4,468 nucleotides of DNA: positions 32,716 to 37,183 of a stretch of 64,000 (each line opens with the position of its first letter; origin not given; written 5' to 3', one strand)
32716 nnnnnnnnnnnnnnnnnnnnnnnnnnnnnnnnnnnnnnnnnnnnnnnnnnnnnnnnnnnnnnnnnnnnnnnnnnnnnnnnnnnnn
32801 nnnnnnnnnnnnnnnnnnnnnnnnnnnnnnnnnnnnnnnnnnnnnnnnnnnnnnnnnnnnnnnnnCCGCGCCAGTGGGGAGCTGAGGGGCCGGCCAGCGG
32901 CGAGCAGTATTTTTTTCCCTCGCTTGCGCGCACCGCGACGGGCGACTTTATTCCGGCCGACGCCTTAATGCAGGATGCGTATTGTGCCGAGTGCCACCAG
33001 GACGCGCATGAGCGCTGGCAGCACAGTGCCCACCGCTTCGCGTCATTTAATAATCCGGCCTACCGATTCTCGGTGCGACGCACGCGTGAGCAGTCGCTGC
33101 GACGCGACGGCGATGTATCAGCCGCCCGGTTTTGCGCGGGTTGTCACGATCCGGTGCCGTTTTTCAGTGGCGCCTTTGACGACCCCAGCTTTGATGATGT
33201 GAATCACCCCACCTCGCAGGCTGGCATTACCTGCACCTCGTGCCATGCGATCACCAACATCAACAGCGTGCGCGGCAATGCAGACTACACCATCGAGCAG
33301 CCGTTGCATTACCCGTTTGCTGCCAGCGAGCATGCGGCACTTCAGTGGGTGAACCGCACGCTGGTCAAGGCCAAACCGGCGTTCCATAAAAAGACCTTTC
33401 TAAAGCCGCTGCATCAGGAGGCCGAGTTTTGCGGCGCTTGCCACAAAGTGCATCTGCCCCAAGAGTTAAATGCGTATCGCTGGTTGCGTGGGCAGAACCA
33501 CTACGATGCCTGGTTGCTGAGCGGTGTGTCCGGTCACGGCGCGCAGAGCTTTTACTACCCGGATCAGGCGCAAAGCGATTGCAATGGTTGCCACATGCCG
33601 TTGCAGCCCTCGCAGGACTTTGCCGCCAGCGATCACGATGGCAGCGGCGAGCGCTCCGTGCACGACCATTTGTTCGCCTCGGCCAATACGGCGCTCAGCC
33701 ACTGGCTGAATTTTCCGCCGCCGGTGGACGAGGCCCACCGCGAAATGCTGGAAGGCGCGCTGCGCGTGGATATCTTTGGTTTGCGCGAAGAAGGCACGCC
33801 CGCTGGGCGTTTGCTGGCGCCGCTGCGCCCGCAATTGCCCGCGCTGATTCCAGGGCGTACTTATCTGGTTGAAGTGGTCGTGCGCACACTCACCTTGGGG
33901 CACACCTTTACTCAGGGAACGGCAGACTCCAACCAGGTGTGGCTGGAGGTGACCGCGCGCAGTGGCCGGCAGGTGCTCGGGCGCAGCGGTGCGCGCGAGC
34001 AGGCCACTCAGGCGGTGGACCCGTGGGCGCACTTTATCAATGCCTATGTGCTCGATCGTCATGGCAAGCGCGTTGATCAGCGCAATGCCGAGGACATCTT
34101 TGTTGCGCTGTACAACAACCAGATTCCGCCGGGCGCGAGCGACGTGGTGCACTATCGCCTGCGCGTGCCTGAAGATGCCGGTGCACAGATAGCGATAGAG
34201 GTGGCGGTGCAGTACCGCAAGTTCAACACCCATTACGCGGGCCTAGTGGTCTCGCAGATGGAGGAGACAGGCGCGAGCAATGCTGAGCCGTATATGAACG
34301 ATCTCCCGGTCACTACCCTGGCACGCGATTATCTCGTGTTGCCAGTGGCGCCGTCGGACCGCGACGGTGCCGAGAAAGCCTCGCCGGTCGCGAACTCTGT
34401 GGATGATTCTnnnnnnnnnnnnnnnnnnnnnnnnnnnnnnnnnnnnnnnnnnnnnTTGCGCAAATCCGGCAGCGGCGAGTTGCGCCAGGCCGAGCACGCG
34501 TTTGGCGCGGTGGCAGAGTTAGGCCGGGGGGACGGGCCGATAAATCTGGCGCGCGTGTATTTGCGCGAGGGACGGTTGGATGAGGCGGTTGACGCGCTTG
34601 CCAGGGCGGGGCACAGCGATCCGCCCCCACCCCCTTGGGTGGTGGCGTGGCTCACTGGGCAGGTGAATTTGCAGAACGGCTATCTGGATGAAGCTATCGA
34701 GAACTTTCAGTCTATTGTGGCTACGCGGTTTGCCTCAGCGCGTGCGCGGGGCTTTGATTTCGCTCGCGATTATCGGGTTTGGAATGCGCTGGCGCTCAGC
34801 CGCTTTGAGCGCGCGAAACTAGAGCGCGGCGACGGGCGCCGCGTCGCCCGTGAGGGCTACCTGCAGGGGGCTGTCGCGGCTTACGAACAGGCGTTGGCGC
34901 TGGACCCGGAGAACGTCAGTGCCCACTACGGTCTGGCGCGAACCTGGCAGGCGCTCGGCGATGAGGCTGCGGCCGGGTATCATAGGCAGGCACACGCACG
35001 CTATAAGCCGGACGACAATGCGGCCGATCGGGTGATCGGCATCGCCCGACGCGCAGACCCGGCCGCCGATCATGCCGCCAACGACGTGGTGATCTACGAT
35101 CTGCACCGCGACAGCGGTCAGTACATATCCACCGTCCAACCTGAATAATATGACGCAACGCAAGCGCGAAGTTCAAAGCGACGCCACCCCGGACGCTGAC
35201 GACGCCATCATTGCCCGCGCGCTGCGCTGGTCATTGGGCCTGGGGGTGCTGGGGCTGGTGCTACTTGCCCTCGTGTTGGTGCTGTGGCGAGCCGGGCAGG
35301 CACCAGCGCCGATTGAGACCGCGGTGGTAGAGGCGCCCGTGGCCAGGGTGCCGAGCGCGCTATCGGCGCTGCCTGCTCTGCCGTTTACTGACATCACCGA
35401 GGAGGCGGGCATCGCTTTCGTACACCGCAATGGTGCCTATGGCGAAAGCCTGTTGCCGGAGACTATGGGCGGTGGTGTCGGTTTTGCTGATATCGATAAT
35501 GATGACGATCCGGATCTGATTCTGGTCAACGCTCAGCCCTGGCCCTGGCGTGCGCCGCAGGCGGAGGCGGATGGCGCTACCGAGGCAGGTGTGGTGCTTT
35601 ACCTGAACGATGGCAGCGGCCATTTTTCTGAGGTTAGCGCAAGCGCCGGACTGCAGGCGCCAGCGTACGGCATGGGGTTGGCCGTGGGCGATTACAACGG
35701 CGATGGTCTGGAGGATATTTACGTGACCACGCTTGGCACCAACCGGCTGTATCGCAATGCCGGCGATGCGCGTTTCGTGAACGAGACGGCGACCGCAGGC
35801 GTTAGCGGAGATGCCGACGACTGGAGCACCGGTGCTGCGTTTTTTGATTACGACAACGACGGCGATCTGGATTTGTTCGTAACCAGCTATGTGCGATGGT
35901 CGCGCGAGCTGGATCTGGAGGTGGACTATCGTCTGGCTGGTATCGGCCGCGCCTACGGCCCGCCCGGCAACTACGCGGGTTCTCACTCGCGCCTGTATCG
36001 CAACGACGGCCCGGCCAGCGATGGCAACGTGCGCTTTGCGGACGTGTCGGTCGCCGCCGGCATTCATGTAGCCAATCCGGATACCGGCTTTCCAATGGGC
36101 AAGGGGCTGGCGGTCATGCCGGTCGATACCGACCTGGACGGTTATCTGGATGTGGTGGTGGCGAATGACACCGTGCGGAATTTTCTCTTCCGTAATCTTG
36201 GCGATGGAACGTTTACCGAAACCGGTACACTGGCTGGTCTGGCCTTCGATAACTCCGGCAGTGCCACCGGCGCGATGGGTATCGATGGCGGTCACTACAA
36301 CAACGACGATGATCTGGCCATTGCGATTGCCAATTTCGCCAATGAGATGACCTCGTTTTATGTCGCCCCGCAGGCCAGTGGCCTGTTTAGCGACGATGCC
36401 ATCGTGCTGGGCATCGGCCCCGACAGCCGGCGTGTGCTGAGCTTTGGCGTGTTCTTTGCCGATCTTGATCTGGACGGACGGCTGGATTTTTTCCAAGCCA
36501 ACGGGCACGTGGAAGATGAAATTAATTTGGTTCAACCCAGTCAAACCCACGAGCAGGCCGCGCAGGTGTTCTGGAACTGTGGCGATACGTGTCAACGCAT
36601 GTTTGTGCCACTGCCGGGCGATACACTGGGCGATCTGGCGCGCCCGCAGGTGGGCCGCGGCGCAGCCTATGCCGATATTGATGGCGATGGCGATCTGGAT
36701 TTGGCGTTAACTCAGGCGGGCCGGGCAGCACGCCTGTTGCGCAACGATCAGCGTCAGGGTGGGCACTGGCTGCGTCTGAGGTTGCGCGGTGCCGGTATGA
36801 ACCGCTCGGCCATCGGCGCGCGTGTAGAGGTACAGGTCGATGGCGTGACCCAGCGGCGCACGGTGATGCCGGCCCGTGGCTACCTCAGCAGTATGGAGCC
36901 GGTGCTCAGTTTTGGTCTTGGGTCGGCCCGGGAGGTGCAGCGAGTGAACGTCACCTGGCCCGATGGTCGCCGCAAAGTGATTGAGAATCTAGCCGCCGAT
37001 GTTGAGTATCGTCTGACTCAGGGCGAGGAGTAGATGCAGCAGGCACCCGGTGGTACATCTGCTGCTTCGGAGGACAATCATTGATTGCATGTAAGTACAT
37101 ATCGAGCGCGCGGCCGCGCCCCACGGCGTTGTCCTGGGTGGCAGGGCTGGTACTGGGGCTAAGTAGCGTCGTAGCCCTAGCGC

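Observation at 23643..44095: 20-kb supercluster of iterated TPR and CRTAC1 (FG-GAP/VCBS + ASPIC/UnbV) genes around a multiheme cytochrome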

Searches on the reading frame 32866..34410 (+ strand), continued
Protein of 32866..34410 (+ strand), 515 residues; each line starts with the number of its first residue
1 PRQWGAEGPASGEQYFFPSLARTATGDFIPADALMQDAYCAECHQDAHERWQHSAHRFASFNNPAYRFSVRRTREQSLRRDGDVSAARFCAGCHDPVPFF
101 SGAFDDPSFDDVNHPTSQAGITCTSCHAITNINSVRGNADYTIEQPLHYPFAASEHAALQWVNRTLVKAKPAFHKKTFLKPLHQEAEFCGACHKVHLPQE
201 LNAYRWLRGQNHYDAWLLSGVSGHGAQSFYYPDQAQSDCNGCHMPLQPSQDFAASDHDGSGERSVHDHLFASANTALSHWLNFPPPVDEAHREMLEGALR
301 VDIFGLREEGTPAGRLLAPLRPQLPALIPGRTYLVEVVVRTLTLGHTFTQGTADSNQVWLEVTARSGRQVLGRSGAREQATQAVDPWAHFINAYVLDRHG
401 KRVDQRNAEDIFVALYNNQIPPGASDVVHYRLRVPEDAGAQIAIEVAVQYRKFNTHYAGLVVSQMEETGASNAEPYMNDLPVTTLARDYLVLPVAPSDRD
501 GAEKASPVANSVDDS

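Call 55: search_solved_structures(query=window:32866-34410:+, max_evalue=10, show_alignments=3)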
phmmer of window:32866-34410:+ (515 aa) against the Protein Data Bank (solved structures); distinct sequences matched with E-value up to 10: 5.
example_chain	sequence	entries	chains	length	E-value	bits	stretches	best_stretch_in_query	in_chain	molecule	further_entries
5ze8_A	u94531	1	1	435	0.00029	23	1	37-136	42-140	cytochrome c552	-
9wt9_A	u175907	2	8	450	0.054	15.5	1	35-63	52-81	Cytochrome c,Multiheme cytochrome c selenoprotein mutant (MccSep U325A) | Cytochrome c,Multiheme cytochrome c selenoprotein (MccSep)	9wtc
9wt8_A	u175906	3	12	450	0.055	15.5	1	35-63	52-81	Cytochrome c,Multiheme cytochrome c selenoprotein (MccSep)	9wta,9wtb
1bvb_A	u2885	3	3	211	0.15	14.1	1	39-128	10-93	CYTOCHROME C-554 | CYTOCHROME C554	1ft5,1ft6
7m58_A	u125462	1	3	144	0.15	14.1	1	330-384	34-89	Tautomerase_3 domain-containing protein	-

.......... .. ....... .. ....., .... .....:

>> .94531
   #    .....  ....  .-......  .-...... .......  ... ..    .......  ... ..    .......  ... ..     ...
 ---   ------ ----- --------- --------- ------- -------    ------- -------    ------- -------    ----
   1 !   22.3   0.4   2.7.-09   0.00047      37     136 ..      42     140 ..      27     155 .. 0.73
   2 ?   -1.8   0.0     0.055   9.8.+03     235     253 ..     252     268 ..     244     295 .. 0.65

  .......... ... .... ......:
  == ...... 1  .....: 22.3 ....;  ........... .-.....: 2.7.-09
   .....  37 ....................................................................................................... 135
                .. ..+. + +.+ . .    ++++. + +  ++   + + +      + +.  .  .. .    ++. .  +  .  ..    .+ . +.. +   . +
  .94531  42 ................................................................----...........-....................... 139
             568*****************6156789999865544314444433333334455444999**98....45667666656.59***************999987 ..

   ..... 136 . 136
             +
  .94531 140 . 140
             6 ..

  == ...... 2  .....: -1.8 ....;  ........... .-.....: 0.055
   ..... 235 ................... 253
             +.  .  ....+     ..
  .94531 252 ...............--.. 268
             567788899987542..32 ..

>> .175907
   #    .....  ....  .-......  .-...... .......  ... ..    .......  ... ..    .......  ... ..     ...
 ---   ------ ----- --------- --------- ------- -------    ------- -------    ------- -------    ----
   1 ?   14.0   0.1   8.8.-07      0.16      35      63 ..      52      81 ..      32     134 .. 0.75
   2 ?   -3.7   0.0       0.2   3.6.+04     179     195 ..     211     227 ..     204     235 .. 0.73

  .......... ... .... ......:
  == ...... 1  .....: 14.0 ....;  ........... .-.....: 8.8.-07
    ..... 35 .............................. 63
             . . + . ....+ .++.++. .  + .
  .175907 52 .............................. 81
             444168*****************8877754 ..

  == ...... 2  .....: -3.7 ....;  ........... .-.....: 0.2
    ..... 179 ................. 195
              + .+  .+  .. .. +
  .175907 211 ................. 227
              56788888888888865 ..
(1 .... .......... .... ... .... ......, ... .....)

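Call 82: find_encoding_contigs(protein=P0185, flank=6000, max_places=2)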
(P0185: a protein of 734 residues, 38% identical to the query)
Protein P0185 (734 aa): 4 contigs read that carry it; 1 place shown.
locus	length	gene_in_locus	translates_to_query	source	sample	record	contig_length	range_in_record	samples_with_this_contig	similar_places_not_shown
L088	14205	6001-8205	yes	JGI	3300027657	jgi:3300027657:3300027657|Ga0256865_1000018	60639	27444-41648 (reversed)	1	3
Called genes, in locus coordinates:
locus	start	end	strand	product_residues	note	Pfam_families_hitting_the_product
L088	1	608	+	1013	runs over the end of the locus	PF14522:Cytochrome_C7 (faint), PF14537:Cytochrom_c3_2 (faint), PF22113:Mtrc-MtrF_II-IV_dom (faint), PF09699:Paired_CXXCH_1 (faint), PF02335:Cytochrom_C552 (faint)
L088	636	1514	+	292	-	PF03781:FGE-sulfatase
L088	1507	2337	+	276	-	PF03781:FGE-sulfatase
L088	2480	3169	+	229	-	PF03781:FGE-sulfatase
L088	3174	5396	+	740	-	PF25852:DUF6242_C (faint), PF13088:BNR_2 (faint), PF15899:BNR_6 (faint), PF14870:PSII_BNR (faint), PF15902:Sortilin-Vps10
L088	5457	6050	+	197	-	-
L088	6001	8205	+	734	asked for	PF13435:Cytochrome_C554 (faint), PF13432:TPR_16 (faint), PF13431:TPR_17 (faint), PF00515:TPR_1 (faint), PF07719:TPR_2 (faint), PF13181:TPR_8 (faint), PF13428:TPR_14 (faint), PF14559:TPR_19 (faint)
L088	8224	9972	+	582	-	PF01839:FG-GAP (faint), PF13517:FG-GAP_3, PF07593:UnbV_ASPIC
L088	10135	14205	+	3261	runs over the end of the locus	PF09099:Qn_am_d_aIII (faint), PF09087:Cyc-maltodext_N (faint), PF16656:Pur_ac_phosph_N (faint), PF00041:fn3 (weak)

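Call 84: find_encoding_contigs(protein=P0213, flank=6000, max_places=2)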
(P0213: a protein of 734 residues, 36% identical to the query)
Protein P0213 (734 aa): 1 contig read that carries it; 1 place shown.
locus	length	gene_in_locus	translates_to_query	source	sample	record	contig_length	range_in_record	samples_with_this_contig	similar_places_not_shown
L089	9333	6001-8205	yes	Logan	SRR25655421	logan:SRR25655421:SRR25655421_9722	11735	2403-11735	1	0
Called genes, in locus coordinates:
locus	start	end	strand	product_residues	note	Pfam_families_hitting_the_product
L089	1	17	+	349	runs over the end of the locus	-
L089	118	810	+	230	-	PF00398:RrnaAD (weak), PF13649:Methyltransf_25, PF02254:TrkA_N (weak), PF08242:Methyltransf_12 (weak)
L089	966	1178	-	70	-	-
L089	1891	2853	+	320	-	-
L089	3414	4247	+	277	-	PF13428:TPR_14 (faint), PF14559:TPR_19 (faint), PF12895:ANAPC3 (faint), PF07719:TPR_2 (faint)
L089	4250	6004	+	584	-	PF01839:FG-GAP (faint), PF13517:FG-GAP_3, PF07593:UnbV_ASPIC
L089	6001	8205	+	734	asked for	PF22113:Mtrc-MtrF_II-IV_dom (faint), PF13435:Cytochrome_C554 (weak), PF13431:TPR_17 (faint), PF07719:TPR_2 (faint), PF13181:TPR_8 (faint), PF13432:TPR_16 (weak), PF13432:TPR_16 (weak), PF00515:TPR_1 (weak), +3 more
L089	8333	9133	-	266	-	PF17848:Zn_ribbon_ACC, PF01039:Carboxyl_trans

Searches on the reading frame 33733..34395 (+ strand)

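Call 41: search_protein_families(library=pfam, proteins=[window:33733-34395:+], max_evalue=10)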
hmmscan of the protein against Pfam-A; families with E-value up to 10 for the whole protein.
window:33733-34395:+ (221 aa): 1 family
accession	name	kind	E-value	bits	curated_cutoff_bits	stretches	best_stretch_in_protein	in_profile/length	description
PF23928.1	DUF7266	-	0.018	15.2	27.6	1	32-66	74-108/145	Family of unknown function (DUF7266)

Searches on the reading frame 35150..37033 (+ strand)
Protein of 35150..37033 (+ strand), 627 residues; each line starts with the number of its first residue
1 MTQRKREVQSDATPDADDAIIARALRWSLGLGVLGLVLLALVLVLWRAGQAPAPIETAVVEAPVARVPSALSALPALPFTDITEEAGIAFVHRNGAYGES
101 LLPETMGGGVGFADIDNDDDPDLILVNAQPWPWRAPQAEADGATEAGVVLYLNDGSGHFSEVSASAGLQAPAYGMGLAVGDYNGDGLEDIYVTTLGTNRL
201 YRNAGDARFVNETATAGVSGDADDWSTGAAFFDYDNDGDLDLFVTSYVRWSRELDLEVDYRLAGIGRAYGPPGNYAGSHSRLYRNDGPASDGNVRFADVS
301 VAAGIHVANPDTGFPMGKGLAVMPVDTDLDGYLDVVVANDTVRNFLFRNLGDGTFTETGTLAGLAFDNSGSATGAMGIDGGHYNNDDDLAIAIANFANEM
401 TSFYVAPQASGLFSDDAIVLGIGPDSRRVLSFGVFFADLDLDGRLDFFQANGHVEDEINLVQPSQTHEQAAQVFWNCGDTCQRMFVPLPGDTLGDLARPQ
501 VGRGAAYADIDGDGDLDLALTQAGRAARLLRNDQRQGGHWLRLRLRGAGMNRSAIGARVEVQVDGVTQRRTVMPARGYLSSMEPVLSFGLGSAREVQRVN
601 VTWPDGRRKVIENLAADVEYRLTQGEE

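Call 3: search_protein_families(library=pfam, proteins=[window:35150-37033:+], max_evalue=0.01)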
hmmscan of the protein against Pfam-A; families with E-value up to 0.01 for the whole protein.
window:35150-37033:+ (627 aa): 4 families
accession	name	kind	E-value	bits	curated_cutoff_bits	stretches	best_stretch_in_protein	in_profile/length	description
PF13517.12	FG-GAP_3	-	9.1e-33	113.1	26.9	4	181-244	1-61/61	FG-GAP-like repeat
PF07593.17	UnbV_ASPIC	-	3.9e-22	78.3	23.4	1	554-620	1-67/68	ASPIC and UnbV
PF01839.29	FG-GAP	-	5.2e-11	42.6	22.1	1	174-194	2-22/37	FG-GAP repeat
PF19279.4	YegS_C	-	0.0036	17.5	27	1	302-350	56-101/158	YegS C-terminal NAD kinase beta sandwich-like domain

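Call 7: search_protein_families(library=ncbifam, proteins=[window:35150-37033:+], max_evalue=0.001)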
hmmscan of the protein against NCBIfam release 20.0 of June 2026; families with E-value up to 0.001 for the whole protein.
window:35150-37033:+ (627 aa): 0 families

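Call 16: search_solved_structures(query=window:35150-37030:+, max_evalue=0.01)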
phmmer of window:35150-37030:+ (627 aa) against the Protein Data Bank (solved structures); distinct sequences matched with E-value up to 0.01: 1.
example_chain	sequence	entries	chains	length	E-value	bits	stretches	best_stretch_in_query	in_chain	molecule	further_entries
9etn_A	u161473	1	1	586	1.4e-22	83.2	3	494-610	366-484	Cartilage acidic protein 1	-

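Call 70: search_protein_families(library=padloc, proteins=[window:35150-37033:+], max_evalue=0.001)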
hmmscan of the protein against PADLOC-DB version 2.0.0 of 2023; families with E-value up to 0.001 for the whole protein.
window:35150-37033:+ (627 aa): 0 families
